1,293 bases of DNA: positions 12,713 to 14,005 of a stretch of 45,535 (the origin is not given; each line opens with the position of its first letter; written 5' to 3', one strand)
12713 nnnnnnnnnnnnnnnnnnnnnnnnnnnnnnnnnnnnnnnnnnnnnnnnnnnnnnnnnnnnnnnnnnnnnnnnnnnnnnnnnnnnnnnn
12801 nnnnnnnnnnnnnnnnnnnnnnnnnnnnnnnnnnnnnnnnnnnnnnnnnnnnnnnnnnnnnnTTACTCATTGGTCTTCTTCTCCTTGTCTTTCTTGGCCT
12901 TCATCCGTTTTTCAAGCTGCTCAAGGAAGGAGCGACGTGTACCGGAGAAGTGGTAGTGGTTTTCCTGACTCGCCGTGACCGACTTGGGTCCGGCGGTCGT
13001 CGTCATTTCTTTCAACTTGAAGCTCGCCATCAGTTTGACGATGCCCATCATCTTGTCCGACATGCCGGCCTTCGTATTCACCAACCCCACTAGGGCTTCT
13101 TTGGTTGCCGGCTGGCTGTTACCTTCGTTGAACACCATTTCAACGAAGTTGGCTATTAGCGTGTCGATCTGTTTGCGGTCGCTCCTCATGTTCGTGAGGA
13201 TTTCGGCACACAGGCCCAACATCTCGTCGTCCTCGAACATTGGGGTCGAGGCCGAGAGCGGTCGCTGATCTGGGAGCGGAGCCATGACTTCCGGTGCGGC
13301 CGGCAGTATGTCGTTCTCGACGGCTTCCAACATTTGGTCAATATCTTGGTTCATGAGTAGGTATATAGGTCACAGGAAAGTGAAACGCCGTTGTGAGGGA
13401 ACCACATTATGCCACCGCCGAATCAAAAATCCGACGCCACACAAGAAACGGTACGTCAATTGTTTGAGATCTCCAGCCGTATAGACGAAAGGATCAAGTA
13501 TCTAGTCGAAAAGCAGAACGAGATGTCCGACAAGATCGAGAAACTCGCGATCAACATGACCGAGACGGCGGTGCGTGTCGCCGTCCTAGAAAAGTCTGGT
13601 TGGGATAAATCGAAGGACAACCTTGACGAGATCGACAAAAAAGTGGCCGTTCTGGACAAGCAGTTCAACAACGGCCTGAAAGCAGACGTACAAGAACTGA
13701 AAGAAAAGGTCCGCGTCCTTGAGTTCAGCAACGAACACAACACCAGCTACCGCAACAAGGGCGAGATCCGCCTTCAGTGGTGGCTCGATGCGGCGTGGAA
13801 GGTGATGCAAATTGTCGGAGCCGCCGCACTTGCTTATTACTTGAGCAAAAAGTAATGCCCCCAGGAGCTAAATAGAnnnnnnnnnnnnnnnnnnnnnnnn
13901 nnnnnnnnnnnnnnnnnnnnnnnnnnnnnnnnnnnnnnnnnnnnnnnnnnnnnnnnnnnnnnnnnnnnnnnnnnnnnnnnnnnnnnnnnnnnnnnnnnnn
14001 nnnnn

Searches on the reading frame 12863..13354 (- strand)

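Call 12: search_protein_families(library=pfam, proteins=[window:12863-13354:-], max_evalue=0.01)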
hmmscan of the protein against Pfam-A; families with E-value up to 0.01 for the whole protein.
window:12863-13354:- (163 aa): 0 families

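Call 13: search_protein_families(library=phrogs, proteins=[window:12863-13354:-], max_evalue=0.01)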
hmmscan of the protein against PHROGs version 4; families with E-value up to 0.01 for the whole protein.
window:12863-13354:- (163 aa): 1 family
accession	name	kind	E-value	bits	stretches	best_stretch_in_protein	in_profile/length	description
phrog_735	-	head and packaging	0.0047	17.7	1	82-161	81-162/164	terminase small subunit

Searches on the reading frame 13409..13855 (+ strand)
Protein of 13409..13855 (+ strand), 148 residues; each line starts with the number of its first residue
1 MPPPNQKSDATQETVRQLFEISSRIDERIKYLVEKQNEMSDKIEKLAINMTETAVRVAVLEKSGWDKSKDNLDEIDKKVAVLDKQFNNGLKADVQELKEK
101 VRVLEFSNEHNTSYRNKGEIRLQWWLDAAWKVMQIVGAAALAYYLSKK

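Call 12: search_protein_families(library=pfam, proteins=[window:13409-13855:+], max_evalue=0.01)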
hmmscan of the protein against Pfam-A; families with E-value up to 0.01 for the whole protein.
window:13409-13855:+ (148 aa): 0 families

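Call 13: search_protein_families(library=phrogs, proteins=[window:13409-13855:+], max_evalue=0.01)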
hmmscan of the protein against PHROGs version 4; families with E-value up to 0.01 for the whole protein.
window:13409-13855:+ (148 aa): 3 families
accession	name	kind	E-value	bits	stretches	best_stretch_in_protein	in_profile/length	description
phrog_1103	-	unknown function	0.0033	18.5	0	7-56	6-54/80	-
phrog_12015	-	unknown function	0.0041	17.7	1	22-87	93-157/165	-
phrog_937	-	other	0.0048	18.2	0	6-50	29-74/115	hemolysin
